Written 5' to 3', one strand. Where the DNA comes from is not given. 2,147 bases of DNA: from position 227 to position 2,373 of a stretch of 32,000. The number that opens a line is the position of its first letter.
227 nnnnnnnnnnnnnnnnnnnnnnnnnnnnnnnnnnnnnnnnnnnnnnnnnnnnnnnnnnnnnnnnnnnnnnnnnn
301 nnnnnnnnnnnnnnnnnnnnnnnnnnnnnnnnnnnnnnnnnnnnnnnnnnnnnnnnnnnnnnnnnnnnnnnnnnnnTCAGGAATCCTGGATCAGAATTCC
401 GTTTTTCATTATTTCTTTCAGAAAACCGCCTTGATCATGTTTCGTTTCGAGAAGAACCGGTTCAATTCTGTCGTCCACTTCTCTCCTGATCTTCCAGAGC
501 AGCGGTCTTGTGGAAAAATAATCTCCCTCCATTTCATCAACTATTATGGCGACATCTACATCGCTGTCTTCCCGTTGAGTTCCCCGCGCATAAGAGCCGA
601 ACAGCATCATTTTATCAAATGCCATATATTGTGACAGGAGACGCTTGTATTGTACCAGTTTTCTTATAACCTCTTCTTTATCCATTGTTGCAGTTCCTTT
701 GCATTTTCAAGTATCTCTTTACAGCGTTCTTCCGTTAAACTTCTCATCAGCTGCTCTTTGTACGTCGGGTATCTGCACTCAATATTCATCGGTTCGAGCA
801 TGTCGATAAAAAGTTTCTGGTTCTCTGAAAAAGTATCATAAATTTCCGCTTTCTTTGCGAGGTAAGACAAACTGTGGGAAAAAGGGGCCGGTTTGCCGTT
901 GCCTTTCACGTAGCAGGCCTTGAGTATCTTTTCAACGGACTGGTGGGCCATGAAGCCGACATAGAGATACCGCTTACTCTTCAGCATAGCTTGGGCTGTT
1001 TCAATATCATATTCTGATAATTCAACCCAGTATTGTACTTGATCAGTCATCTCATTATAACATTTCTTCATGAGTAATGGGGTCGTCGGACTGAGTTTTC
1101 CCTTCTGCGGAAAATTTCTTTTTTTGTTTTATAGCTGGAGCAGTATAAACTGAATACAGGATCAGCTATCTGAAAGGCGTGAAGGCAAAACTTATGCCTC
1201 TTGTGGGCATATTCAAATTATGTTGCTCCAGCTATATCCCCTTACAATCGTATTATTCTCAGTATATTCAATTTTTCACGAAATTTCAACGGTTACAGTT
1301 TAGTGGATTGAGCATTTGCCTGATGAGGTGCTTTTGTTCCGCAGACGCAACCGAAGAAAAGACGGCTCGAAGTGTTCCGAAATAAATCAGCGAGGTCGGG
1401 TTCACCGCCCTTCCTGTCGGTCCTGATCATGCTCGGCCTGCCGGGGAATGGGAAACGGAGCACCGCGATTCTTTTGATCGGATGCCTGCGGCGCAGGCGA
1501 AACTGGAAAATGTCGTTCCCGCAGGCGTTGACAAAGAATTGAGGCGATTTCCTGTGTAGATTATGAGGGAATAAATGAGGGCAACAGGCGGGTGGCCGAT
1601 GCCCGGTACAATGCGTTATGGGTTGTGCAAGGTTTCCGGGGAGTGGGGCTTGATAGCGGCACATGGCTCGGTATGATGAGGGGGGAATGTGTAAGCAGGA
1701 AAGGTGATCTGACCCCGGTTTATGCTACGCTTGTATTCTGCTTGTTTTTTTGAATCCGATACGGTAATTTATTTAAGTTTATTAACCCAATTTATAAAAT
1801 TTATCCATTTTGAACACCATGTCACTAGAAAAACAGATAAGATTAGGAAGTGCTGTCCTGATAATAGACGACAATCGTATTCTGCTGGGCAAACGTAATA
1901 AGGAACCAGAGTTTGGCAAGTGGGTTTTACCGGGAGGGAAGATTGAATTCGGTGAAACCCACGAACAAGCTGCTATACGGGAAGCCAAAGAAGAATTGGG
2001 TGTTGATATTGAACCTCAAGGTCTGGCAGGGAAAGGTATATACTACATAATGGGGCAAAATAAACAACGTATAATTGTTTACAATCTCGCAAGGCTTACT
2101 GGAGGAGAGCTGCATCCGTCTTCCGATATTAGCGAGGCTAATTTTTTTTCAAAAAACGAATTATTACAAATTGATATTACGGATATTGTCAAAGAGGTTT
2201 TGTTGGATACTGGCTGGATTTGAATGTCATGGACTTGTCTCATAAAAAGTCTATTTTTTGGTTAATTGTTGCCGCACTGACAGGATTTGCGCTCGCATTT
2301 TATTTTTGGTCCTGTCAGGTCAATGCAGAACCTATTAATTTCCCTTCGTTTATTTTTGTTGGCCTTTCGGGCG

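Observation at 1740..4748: AT-rich Nudix / 2TM-protein / HIT / 301-aa-orphan cassette directly behind an RND 3'-end copy: candidate uncharacterised nucleotide-centred (defence-like) module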

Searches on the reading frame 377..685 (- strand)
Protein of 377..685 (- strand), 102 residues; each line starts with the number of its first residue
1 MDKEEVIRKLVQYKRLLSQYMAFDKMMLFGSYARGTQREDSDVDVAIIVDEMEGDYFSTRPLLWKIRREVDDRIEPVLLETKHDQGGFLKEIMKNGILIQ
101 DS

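Call 68: search_protein_families(library=pfam, proteins=[window:377-685:-], max_evalue=0.01)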
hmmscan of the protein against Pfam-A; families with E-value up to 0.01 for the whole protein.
window:377-685:- (102 aa): 3 families
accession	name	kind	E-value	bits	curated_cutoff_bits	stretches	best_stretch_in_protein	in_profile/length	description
PF18765.7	Polbeta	-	1.8e-13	50.9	26.9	1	14-100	4-88/93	Polymerase beta, Nucleotidyltransferase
PF01909.29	NTP_transf_2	-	3e-11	44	21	1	24-97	15-91/93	Nucleotidyltransferase domain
PF22600.2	MTPAP-like_central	-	0.00022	21.8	27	1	5-68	24-85/139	Poly(A) RNA polymerase, mitochondrial-like, central palm domain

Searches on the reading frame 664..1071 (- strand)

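Call 68: search_protein_families(library=pfam, proteins=[window:664-1071:-], max_evalue=0.01)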
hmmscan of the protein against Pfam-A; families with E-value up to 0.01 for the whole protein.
window:664-1071:- (135 aa): 1 family
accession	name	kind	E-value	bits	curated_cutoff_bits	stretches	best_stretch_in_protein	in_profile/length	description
PF05168.19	HEPN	-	1.3e-24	87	22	1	12-133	1-116/117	HEPN domain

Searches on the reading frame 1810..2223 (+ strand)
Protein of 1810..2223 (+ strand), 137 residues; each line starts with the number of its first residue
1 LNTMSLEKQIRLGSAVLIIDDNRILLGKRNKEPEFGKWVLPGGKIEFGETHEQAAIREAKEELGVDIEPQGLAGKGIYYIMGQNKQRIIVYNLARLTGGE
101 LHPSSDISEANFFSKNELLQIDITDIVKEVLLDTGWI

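Call 3: search_protein_families(library=pfam, proteins=[window:1810-2223:+], max_evalue=1)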
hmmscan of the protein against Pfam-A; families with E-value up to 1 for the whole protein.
window:1810-2223:+ (137 aa): 3 families
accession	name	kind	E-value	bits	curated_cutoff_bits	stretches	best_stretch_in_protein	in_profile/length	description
PF00293.34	NUDIX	-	7.5e-19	68.5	21.1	1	13-124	5-124/134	NUDIX domain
PF14815.12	NUDIX_4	-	2.3e-07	31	35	1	16-131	3-111/113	NUDIX domain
PF22327.2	Nudt16-like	-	0.21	11.9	27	1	39-91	36-89/161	U8 snoRNA-decapping enzyme-like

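Call 4: search_protein_families(library=padloc, proteins=[window:1810-2223:+], max_evalue=1)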
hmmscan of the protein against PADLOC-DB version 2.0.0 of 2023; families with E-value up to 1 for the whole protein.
window:1810-2223:+ (137 aa): 1 family
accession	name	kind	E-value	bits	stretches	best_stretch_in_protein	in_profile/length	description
PDLC04899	PDC-S07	-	4.6e-17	59.9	1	7-124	4-118/135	-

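Call 5: search_protein_families(library=ncbifam, proteins=[window:1810-2223:+], max_evalue=1)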
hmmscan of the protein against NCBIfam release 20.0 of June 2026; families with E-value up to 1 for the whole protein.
window:1810-2223:+ (137 aa): 27 families (the best 25 are shown)
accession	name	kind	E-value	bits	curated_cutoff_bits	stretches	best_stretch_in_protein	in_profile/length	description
NF006530.0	PRK08999.1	equivalog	5.2e-14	52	245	1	8-68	4-65/315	Nudix family hydrolase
TIGR00586.1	mutt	equivalog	1.3e-13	51.1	97.9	1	8-91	3-86/129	8-oxo-dGTP diphosphatase MutT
NF007834.0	PRK10546.1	equivalog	2.1e-10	40.5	156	1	15-69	8-63/135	pyrimidine (deoxy)nucleoside triphosphate diphosphatase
NF008044.0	PRK10776.1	equivalog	1.3e-09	38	148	1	13-74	7-69/130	8-oxo-dGTP diphosphatase MutT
NF052459.1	OxoGTPPhMutT1Mycb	equivalog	1.4e-09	37.5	475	1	32-117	25-108/292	8-oxo-(d)GTP phosphatase MutT1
NF011963.0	PRK15434.1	subfamily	5e-08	32.8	146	1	16-68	21-75/159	GDP-mannose mannosyl hydrolase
NF041652.1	Nud_hyd_Dein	equivalog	5.2e-08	33.3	200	1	15-120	17-129/152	Nudix hydrolase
NF001299.0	PRK00241.1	equivalog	8.3e-08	32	158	1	16-124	140-244/263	NAD(+) diphosphatase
NF003787.0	PRK05379.1-4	equivalog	2.4e-07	30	449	1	17-69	214-266/346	bifunctional nicotinamide-nucleotide adenylyltransferase/Nudix hydroxylase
NF001938.0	PRK00714.1-5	equivalog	5.1e-07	29.2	116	1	15-66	18-75/172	RNA pyrophosphohydrolase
NF003785.0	PRK05379.1-1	equivalog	1e-06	28.2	418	1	16-72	208-264/347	bifunctional nicotinamide-nucleotide adenylyltransferase/Nudix hydroxylase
TIGR02705.1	nudix_YtkD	equivalog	1.8e-06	27.6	154.4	1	40-68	49-77/156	RNA deprotection pyrophosphohydrolase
NF006961.0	PRK09438.1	equivalog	2.2e-06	27.2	103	1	16-69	14-65/151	dihydroneopterin triphosphate diphosphatase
NF012016.0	PRK15472.1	equivalog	4.2e-06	26.5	95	1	16-67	9-62/141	nucleoside triphosphatase NudI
NF003788.0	PRK05379.1-5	equivalog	4.5e-06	26.2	354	1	17-72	219-274/351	bifunctional nicotinamide-nucleotide adenylyltransferase/Nudix hydroxylase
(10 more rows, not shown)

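Call 52: search_protein_families(library=phrogs, proteins=[window:1819-2223:+], max_evalue=0.1)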
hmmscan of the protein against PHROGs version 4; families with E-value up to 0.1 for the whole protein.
window:1819-2223:+ (134 aa): 9 families
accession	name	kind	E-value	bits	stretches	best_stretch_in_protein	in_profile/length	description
phrog_1198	-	other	1.1e-20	75.5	1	7-129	37-164/253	MutT/NUDIX hydrolase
phrog_19657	-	other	4.6e-12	47.2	1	8-117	22-152/176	nudix hydrolase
phrog_15528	-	head and packaging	1.7e-11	44.3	1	10-66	523-576/794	portal protein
phrog_1185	-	other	6.8e-10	39.8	1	28-67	174-213/301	nudix hydrolase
phrog_25541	-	unknown function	1.3e-09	38.8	1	13-127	79-193/210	-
phrog_10313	-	other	1.8e-09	38.5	1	4-90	7-96/159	nudix hydrolase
phrog_6216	-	unknown function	5.9e-08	32.9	1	12-117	6-100/545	-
phrog_9999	-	other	0.02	15.8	1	37-70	57-91/186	nudix hydrolase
phrog_25453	-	unknown function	0.071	14.2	1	72-109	30-67/81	-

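Call 72: search_protein_families(library=padloc, alignment_id=A7, max_evalue=0.001)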
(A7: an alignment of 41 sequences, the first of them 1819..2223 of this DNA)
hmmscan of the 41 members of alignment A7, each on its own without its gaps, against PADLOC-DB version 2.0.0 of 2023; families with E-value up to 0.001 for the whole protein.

A. member 1, window:1819-2223:+ (134 aa): 1 family
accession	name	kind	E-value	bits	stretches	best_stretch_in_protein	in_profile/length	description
PDLC04899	PDC-S07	-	6.2e-17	59.5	1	4-121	4-118/135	-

B. families by the number of members that match (of 41 scanned): 2 families
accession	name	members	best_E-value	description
PDLC04899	PDC-S07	13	6.2e-17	-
PDLC00441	ThsC2|ThsC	4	6.3e-07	HIT family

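Call 87: search_solved_structures(query=window:1819-2223:+, max_evalue=0.000001)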
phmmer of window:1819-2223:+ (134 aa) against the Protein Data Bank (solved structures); distinct sequences matched with E-value up to 0.000001: 40.
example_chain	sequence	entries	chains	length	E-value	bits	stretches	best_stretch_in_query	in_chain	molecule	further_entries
4dyw_A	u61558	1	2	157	3.4e-12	49.7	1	5-69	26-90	MutT/NUDIX family protein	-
3r03_A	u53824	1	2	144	1.1e-09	41.6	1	5-70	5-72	NUDIX hydrolase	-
3hhj_A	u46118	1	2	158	1.5e-09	41.1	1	12-69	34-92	Mutator mutT protein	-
6fl4_A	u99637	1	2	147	3.6e-09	39.9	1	8-68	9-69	Nudix hydrolase 1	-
5gp0_E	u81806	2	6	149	3.7e-09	39.8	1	8-68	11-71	Nudix hydrolase 1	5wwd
6dby_A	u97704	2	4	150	3.8e-09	39.8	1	8-68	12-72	Nudix hydrolase 1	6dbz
3ees_A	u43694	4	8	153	6.6e-09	39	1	15-66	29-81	Probable pyrophosphohydrolase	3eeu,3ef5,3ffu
3o8s_A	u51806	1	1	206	8.5e-09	38.7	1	10-117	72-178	ADP-ribose pyrophosphatase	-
5otn_A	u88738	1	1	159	2.3e-08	37.3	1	9-82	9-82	Nudix (Nucleoside diphosphate linked moiety X)-type motif 1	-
5wy6_E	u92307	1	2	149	2.6e-08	37.1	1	8-68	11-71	Nudix hydrolase 1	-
5hzx_A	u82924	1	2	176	3e-08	36.9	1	9-82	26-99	Nudix (Nucleoside diphosphate linked moiety X)-type motif 1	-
3i7u_A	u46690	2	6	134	4.4e-08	36.4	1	15-115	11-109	AP4A hydrolase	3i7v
5ws7_A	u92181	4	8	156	4.5e-08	36.3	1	6-82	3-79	7,8-dihydro-8-oxoguanine triphosphatase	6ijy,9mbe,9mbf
3id9_A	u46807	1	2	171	4.6e-08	36.3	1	12-67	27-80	MutT/NUDIX family protein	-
9xri_A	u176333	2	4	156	5.5e-08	36.1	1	6-82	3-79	Oxidized purine nucleoside triphosphate hydrolase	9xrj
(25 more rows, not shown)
